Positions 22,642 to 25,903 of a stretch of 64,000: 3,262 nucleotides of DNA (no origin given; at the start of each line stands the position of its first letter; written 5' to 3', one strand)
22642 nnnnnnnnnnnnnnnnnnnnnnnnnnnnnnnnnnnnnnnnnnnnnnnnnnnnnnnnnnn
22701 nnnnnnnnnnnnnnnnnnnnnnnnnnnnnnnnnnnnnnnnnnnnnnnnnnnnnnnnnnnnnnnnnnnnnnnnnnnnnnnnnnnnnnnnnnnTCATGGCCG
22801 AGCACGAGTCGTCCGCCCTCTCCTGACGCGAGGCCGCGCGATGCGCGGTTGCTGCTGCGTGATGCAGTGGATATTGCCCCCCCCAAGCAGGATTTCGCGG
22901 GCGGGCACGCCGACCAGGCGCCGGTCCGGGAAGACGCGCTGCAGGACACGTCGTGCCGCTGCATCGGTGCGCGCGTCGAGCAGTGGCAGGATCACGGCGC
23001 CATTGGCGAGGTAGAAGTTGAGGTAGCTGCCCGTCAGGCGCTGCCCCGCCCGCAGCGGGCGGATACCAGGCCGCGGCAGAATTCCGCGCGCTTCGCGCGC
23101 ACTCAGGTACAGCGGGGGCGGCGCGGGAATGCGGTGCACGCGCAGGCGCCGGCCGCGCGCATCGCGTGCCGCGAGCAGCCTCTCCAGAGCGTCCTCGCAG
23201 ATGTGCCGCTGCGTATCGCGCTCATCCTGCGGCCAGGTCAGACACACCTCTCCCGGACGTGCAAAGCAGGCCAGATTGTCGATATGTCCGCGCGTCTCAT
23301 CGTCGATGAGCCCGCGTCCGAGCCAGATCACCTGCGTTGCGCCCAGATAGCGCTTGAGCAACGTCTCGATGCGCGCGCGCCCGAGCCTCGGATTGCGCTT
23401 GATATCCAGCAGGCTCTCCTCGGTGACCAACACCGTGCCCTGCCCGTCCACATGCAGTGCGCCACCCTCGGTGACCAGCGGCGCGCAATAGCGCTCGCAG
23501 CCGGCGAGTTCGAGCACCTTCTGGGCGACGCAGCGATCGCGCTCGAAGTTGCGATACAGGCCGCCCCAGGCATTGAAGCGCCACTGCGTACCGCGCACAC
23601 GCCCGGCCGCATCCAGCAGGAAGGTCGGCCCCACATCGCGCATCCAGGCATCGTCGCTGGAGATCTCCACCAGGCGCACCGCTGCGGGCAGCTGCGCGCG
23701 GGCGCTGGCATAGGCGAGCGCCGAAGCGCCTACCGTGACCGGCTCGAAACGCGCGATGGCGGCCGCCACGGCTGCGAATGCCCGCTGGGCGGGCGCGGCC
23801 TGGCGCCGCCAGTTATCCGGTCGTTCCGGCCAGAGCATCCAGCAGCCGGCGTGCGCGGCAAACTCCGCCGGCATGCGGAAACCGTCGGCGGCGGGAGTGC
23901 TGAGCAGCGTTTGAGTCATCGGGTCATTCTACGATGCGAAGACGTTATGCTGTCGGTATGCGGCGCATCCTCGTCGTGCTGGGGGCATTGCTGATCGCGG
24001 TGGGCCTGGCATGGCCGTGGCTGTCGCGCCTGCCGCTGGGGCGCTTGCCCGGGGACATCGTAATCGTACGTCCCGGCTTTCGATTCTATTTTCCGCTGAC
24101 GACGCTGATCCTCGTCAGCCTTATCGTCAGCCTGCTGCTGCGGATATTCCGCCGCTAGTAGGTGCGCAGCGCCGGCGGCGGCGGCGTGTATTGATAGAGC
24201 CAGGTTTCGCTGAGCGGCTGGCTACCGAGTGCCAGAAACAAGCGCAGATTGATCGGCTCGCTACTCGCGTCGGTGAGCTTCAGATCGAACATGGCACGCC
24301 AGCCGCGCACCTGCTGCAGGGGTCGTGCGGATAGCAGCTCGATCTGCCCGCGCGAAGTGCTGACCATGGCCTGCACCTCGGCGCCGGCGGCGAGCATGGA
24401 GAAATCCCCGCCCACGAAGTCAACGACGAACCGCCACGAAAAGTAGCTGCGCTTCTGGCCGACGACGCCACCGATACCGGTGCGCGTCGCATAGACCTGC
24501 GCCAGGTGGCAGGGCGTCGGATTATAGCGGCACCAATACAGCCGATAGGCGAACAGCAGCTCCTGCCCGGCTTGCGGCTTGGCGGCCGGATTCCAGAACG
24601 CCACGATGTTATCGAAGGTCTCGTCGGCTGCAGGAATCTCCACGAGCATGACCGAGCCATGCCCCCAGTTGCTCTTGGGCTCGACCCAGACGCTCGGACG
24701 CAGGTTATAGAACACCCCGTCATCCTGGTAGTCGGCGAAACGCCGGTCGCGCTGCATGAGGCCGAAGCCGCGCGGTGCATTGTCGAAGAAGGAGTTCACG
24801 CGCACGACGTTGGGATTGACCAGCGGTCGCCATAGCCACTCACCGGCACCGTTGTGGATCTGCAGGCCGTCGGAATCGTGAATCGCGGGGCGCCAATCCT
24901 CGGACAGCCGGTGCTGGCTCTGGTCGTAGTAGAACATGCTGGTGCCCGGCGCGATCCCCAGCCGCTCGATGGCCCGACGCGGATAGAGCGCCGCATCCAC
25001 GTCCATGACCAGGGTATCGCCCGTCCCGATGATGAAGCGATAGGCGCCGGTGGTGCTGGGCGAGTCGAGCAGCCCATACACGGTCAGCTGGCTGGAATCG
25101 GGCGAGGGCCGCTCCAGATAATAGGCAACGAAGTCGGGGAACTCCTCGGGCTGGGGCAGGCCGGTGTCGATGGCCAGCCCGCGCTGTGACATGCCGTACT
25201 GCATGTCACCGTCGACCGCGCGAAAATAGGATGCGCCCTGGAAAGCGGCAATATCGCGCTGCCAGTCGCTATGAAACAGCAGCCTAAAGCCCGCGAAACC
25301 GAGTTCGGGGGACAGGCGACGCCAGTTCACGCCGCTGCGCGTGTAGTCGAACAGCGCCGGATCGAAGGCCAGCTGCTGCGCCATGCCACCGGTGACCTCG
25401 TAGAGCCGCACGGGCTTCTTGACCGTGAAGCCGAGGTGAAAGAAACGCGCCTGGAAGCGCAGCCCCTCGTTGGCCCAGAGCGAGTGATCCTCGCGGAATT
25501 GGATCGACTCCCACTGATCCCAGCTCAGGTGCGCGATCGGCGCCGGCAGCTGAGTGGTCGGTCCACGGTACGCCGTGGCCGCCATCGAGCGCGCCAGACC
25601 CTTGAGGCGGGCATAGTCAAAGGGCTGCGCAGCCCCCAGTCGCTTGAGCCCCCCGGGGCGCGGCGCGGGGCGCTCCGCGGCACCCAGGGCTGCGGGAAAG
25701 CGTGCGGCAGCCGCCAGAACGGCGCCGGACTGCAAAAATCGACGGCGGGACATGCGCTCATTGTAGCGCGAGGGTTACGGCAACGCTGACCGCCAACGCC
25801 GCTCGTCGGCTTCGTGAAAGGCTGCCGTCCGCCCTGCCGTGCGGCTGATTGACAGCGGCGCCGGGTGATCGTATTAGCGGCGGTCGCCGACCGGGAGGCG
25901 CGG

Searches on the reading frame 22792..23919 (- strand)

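Call 10: search_protein_families(library=pfam, proteins=[window:22792-23919:-], max_evalue=0.01)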
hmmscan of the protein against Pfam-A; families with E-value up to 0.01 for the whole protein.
window:22792-23919:- (375 aa): 1 family
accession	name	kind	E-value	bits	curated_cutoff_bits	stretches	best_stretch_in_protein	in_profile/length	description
PF04371.20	PAD_porph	-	1.1e-115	386.7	25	1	15-358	1-321/321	Porphyromonas-type peptidyl-arginine deiminase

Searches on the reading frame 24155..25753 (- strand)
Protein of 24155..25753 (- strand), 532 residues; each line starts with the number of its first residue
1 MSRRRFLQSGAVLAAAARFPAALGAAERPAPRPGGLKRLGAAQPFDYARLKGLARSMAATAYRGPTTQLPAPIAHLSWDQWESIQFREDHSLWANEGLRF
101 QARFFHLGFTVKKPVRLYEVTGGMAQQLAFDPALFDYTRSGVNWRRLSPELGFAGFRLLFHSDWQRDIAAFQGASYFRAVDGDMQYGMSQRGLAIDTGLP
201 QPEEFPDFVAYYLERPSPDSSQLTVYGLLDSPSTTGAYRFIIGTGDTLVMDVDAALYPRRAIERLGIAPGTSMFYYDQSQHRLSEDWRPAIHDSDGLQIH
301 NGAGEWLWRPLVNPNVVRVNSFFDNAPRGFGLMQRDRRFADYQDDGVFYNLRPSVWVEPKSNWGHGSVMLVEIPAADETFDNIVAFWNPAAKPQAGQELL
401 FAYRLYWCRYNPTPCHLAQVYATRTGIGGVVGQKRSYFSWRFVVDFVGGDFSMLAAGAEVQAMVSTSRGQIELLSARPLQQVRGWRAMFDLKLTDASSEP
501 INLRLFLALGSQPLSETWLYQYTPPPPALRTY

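Call 10: search_protein_families(library=pfam, proteins=[window:24155-25753:-], max_evalue=0.01)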
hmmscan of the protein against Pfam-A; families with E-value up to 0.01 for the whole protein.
window:24155-25753:- (532 aa): 2 families
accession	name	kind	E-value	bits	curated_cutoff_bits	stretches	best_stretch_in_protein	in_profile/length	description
PF04349.18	MdoG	-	1.8e-189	631.1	25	1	45-522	1-478/478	Periplasmic glucan biosynthesis protein, MdoG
PF10518.14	TAT_signal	-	0.0069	16.7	22.7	1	1-17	2-18/21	TAT (twin-arginine translocation) pathway signal sequence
